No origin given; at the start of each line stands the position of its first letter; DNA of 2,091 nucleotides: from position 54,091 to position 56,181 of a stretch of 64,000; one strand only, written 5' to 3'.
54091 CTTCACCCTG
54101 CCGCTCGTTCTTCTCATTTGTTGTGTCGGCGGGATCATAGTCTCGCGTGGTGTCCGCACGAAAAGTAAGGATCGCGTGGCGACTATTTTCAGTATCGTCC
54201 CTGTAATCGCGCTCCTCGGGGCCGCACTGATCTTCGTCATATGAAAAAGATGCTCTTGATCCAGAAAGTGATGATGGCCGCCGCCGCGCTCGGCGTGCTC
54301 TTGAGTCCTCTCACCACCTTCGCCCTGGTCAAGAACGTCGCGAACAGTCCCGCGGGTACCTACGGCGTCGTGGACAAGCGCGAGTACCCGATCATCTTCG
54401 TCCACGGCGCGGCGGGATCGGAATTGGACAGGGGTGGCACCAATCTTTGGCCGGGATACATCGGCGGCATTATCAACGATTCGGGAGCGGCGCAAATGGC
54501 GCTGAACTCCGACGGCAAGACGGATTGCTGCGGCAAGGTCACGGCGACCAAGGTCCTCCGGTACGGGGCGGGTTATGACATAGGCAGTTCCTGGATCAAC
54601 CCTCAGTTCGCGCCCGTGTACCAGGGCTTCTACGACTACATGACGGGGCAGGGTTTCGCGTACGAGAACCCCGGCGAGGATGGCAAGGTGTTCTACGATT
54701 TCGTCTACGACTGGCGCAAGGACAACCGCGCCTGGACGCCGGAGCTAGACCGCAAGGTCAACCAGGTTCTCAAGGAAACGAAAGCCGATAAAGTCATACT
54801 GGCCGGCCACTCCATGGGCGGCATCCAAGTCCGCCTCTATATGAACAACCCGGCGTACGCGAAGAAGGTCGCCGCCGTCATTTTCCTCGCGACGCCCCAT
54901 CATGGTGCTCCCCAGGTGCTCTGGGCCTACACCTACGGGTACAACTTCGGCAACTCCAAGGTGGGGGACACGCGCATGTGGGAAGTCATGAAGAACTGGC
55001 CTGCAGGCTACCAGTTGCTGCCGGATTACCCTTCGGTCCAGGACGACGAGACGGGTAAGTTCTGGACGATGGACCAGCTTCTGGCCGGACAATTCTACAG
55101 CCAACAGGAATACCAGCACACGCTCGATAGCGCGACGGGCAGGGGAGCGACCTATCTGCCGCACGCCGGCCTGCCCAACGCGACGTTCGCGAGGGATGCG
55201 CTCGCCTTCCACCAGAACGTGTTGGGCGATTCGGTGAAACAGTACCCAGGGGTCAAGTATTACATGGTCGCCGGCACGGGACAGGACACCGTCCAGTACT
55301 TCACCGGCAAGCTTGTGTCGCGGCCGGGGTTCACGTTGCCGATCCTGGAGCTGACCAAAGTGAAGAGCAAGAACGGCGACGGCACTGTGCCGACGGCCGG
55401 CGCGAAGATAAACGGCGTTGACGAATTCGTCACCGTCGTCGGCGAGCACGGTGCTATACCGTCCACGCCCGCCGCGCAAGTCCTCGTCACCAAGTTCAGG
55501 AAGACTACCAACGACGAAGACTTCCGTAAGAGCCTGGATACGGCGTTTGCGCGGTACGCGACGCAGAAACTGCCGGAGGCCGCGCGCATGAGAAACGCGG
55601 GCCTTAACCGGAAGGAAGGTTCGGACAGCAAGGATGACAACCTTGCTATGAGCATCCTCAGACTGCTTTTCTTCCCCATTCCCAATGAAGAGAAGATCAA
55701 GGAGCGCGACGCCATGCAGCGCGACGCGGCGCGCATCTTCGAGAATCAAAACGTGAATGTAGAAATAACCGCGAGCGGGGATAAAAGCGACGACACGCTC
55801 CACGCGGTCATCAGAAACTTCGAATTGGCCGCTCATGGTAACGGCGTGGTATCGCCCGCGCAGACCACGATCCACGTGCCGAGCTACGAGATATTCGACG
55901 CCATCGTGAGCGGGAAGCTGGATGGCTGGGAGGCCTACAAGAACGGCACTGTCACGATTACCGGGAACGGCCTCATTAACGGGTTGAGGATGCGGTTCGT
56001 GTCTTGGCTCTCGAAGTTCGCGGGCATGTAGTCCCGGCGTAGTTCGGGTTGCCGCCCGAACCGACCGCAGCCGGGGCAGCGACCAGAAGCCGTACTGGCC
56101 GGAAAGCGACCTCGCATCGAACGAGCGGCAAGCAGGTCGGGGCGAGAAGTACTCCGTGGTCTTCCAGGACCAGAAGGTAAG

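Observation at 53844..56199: Secreted lipase-SCP2 fusion plus a small membrane protein bracketed by exact 18-bp direct repeats with a tRNA T-loop-like sequence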

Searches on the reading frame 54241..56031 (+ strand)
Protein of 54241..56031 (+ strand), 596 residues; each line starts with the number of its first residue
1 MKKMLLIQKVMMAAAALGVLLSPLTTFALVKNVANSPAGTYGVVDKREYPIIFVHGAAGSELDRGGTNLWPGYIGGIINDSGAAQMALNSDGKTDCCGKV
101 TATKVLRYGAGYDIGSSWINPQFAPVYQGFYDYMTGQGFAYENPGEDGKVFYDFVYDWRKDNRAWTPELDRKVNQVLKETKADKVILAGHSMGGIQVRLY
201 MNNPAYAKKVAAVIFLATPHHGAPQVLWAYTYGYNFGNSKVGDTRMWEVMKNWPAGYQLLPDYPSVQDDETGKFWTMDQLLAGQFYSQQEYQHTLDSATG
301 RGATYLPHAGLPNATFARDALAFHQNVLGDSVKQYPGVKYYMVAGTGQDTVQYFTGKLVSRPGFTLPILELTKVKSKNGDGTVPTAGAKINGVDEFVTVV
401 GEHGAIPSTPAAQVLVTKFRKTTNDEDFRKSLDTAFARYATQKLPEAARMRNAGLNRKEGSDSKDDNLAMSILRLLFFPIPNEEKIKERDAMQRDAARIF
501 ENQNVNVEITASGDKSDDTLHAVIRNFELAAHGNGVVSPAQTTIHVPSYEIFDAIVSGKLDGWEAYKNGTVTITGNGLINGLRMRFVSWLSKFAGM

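Call 8: search_protein_families(library=pfam, proteins=[window:54241-56031:+], max_evalue=0.01)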
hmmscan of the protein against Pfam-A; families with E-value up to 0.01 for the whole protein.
window:54241-56031:+ (596 aa): 11 families
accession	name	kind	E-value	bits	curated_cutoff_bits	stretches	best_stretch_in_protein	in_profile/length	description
PF02450.21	LCAT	-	7.2e-15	55.5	21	1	154-267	90-204/392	Lecithin:cholesterol acyltransferase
PF07819.20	PGAP1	-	3.4e-09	37.3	24.3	1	178-226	86-135/233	PGAP1-like alpha/beta domain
PF00561.26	Abhydrolase_1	-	2.8e-06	27.6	25.8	1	168-222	54-108/245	alpha/beta hydrolase fold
PF12697.13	Abhydrolase_6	-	2.8e-05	25.3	26.3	1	109-350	6-177/217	Alpha/beta hydrolase family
PF12146.15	Hydrolase_4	-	3e-05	23.9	27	1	170-225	63-116/239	Serine aminopeptidase, S33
PF06028.17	DUF915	-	0.00018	21.4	22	0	172-221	92-144/255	Alpha/beta hydrolase of unknown function (DUF915)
PF02089.21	Palm_thioest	-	0.00064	19.9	26.8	1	162-227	47-117/254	Palmitoyl protein thioesterase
PF12695.13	Abhydrolase_5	-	0.0024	18.1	27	1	172-218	45-89/164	Alpha/beta hydrolase family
PF06821.19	Ser_hydrolase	-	0.0033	17.8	22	1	163-221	40-93/172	Serine hydrolase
PF01764.32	Lipase_3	-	0.0056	17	22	0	147-194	31-74/140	Lipase (class 3)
PF20408.4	Abhydrolase_11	-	0.0098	16.1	27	0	166-222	57-111/193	Alpha/beta hydrolase domain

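Call 10: find_homologous_proteins(query=window:54241-56031:+)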
Query window:54241-56031:+ (596 aa): 63 proteins with E <= 0.001 among 8000 candidates.
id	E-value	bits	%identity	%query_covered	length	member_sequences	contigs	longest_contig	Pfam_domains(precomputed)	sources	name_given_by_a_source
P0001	0.0e+0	1380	100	100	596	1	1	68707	PF02450.22,PF00561.27,PF07819.20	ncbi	-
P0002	0.0e+0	1168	83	100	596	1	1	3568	PF06028.18,PF12697.14,PF02450.22,PF00561.27,PF07819.20,PF12146.16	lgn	-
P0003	0.0e+0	1136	81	99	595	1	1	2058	PF02450.22,PF00561.27,PF07819.20,PF12146.16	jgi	jgi:pimeloyl-ACP methyl ester carboxylesterase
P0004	7.7e-290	981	73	96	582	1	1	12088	PF06028.18,PF12697.14,PF02450.22,PF00561.27,PF07819.20,PF12146.16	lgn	-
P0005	2.7e-250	850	65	98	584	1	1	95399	PF06028.18,PF02450.22,PF00561.27,PF07819.20,PF12146.16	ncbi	-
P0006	1.3e-242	825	64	97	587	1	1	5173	PF02450.22,PF00561.27,PF07819.20,PF12146.16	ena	-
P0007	2.9e-240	817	62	96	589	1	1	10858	PF06028.18,PF02450.22,PF00561.27,PF07819.20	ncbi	-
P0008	1.0e-231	789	61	98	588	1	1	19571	PF06028.18,PF12697.14,PF02450.22,PF00561.27,PF07819.20,PF12146.16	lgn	-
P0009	1.2e-231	789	61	98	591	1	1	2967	PF06028.18,PF02450.22,PF00561.27,PF07819.20,PF12146.16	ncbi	-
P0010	6.1e-228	776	60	98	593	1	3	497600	PF06028.18,PF02450.22,PF00561.27,PF07819.20,PF12146.16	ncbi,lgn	-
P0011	8.4e-227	773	78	70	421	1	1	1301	PF02450.22,PF00561.27,PF07819.20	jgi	-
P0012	5.2e-223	760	58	99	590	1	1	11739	PF06028.18,PF02450.22,PF00561.27,PF07819.20,PF12146.16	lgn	-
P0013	1.4e-210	719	55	96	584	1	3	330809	PF02089.22,PF06028.18,PF02450.22,PF00561.27,PF07819.20,PF12146.16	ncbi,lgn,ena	ncbi:MAG: alpha/beta fold hydrolase [Patescibacteria group bacterium]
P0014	1.8e-207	709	56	99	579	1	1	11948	PF06028.18,PF12697.14,PF02450.22,PF00561.27,PF07819.20,PF12146.16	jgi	jgi:pimeloyl-ACP methyl ester carboxylesterase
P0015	2.0e-197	676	53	96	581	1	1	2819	PF06028.18,PF02450.22,PF00561.27,PF07819.20,PF12146.16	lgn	-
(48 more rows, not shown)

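Call 11: find_encoding_contigs(protein=window:54241-56031:+, flank=10000, max_places=10)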
Protein window:54241-56031:+ (596 aa): no gene with exactly this product is on record in the collection.

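Call 13: find_related_loci(query=A1, collection=genome_contigs, flank=6000)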
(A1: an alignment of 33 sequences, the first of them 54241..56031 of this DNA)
Query A1 (596 aa) in genome_contigs; peptide patterns used: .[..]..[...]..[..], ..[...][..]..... (x = any residue, [..] = any of these).
128 stretches matched a pattern; 13 encode a relative of the query (tblastn E <= 1e-3); 13 distinct loci.
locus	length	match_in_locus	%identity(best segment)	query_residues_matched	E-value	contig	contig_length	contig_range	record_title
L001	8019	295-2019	60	9-593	0e+0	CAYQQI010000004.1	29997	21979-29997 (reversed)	MAG TPA_asm: uncultured Candidatus Saccharibacteria bacterium isolate binchicken_co264_107 genome assembly, contig: NODE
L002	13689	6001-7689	55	23-593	0e+0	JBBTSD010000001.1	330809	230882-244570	MAG: Patescibacteria group bacterium isolate H51-bin007_1 H51_bin007_1_000000000001, whole genome shotgun sequence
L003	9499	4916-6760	42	1-593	1e-140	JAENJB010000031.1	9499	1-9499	MAG: Dehalococcoidia bacterium isolate CoA_1_bin.53 scaffold_3412, whole genome shotgun sequence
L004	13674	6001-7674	46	23-593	2e-155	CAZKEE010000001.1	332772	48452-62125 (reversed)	MAG TPA_asm: uncultured Gammaproteobacteria bacterium isolate binchicken_co185_197 genome assembly, contig: NODE_32_leng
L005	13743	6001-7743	40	5-594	8e-140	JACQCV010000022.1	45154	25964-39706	MAG: Candidatus Vogelbacteria bacterium isolate NC_groundwater_977_Pr1_S-0.2um_41_15 Montesol18-Sp2_coassembly_scaffold_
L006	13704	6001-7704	42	9-593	3e-137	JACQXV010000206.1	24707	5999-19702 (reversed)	MAG: Candidatus Woesearchaeota archaeon isolate NC_groundwater_1524_Pr4_B-0.1um_47_4 SR1-18-B1_scaffold_309525, whole ge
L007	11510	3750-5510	42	23-593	5e-135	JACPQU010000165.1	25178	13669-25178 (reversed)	MAG: Bacillota bacterium isolate NC_groundwater_661_Ag_B-0.1um_63_60 B_1_S1_Biohub_coassembly_k141_4409434, whole genome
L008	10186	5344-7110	41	23-593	2e-134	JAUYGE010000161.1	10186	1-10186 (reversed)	MAG: Dehalococcoidia bacterium isolate C24_concoct.bin.111_sub C24_k141_208958, whole genome shotgun sequence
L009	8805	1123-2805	38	20-594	2e-125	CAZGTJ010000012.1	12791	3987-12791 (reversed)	MAG TPA_asm: uncultured Methanosarcinales archaeon isolate binchicken_co125_225 genome assembly, contig: NODE_9981_lengt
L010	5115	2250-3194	28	51-388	6e-21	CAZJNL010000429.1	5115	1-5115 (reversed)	MAG TPA_asm: uncultured Oscillatoria sp. isolate SRP220891_co5_255 genome assembly, contig: NODE_16123_length_5115_cov_5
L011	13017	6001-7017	27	51-411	2e-18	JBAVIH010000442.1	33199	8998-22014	MAG: Bryobacteraceae bacterium isolate MFD02961_ilm_asm_bin25 k127_345909, whole genome shotgun sequence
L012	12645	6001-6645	27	146-388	3e-14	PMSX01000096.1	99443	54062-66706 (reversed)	MAG: Bryobacterales bacterium isolate palsa_124 73.20110700_P1S.21_contig_986, whole genome shotgun sequence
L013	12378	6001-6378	29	171-295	2e-7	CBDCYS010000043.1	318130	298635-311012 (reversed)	MAG: Bryobacterales bacterium isolate 6130ab36-0be1-4cbc-8e40-5b7dbad0252f genome assembly, contig: contig_43, whole gen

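Call 14: find_encoding_contigs(protein=P0002, flank=10000, max_places=4)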
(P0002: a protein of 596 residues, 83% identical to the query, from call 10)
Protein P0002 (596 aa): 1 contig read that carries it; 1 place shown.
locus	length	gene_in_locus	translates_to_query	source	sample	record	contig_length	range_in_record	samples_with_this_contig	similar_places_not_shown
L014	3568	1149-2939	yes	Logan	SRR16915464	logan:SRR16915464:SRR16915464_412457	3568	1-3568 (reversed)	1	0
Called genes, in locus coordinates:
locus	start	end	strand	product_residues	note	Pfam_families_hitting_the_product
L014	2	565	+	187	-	?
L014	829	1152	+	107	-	-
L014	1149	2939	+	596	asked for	PF06028:DUF915 (faint), PF12697:Abhydrolase_6 (weak), PF02450:LCAT, PF00561:Abhydrolase_1 (weak), PF07819:PGAP1, PF12146:Hydrolase_4 (weak)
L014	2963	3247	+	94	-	-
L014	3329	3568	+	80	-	?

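Call 15: find_encoding_contigs(protein=P0004, flank=10000, max_places=4)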
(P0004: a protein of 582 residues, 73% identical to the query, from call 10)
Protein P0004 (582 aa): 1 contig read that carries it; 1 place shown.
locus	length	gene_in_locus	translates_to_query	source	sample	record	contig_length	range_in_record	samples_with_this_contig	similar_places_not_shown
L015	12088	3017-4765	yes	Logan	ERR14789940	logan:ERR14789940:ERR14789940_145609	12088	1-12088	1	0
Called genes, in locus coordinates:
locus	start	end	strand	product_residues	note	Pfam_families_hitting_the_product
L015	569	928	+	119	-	PF03713:DUF305, PF13628:DUF4142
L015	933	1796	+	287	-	PF02557:VanY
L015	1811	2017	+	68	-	-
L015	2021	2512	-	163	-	-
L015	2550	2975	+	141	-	PF00903:Glyoxalase, PF22677:Ble-like_N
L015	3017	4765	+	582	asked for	PF06028:DUF915 (faint), PF02450:LCAT, PF12697:Abhydrolase_6 (weak), PF00561:Abhydrolase_1 (weak), PF12146:Hydrolase_4 (weak), PF07819:PGAP1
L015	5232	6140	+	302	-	PF00215:OMPdecase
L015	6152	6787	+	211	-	PF00156:Pribosyltran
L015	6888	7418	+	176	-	-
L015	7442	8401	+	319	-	PF01808:AICARFT_IMPCHas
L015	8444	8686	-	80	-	-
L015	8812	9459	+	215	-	-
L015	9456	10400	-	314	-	PF00070:Pyr_redox (faint), PF00890:FAD_binding_2 (faint), PF01134:GIDA (faint), PF01266:DAO (faint), PF03486:HI0933_like (faint), PF07992:Pyr_redox_2, PF12831:FAD_oxidored (faint), PF13738:Pyr_redox_3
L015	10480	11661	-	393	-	PF00091:Tubulin, PF12327:FtsZ_C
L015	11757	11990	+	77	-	-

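Call 16: find_encoding_contigs(protein=P0005, flank=10000, max_places=4)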
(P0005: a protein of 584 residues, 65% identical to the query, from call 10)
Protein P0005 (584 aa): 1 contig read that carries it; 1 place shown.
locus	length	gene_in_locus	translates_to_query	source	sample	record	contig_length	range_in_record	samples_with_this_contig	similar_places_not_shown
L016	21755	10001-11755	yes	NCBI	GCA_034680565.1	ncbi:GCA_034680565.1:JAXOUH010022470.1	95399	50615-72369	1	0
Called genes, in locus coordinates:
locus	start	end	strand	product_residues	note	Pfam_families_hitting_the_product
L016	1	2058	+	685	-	PF05231:MASE1, PF00512:HisKA, PF02518:HATPase_c, PF00072:Response_reg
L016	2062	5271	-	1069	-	PF25596:CPSase_L_D1, PF02786:CPSase_L_D2, PF02222:ATP-grasp (weak), PF02787:CPSase_L_D3, PF25596:CPSase_L_D1, PF02222:ATP-grasp, PF02786:CPSase_L_D2, PF02142:MGS, +4 more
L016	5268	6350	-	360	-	PF00988:CPSase_sm_chain, PF00117:GATase, PF07722:Peptidase_C26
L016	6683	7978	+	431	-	PF01541:GIY-YIG (weak), PF27096:UvrC_M, PF02151:UVR, PF08459:UvrC_RNaseH_dom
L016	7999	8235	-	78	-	-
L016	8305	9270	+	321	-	PF01820:Dala_Dala_lig_N, PF02655:ATP-grasp_3 (weak), PF07478:Dala_Dala_lig_C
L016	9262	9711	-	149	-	PF13785:DUF4178 (weak)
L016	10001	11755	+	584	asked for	PF06028:DUF915 (faint), PF02450:LCAT, PF00561:Abhydrolase_1 (weak), PF12146:Hydrolase_4 (faint), PF07819:PGAP1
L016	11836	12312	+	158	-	-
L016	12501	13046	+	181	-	PF04542:Sigma70_r2, PF08281:Sigma70_r4_2, PF04545:Sigma70_r4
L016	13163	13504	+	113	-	PF00076:RRM_1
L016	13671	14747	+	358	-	PF18915:DUF5667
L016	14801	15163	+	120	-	-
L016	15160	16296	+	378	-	-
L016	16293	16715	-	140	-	PF09424:YqeY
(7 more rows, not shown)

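Call 21: find_encoding_contigs(protein=P0001, flank=10000, max_places=3)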
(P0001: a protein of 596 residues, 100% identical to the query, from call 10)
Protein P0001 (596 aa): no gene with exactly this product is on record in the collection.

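Call 22: find_encoding_contigs(protein=P0003, flank=10000, max_places=3)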
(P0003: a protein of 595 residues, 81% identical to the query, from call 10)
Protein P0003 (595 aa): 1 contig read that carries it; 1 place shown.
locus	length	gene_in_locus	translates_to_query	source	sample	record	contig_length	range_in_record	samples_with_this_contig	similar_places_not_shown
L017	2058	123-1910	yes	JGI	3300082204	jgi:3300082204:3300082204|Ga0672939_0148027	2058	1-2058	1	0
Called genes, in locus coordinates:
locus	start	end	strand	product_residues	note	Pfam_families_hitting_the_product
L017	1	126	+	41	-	?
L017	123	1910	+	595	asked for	PF00561:Abhydrolase_1 (weak), PF02450:LCAT, PF07819:PGAP1 (weak), PF12146:Hydrolase_4 (weak)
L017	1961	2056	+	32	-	?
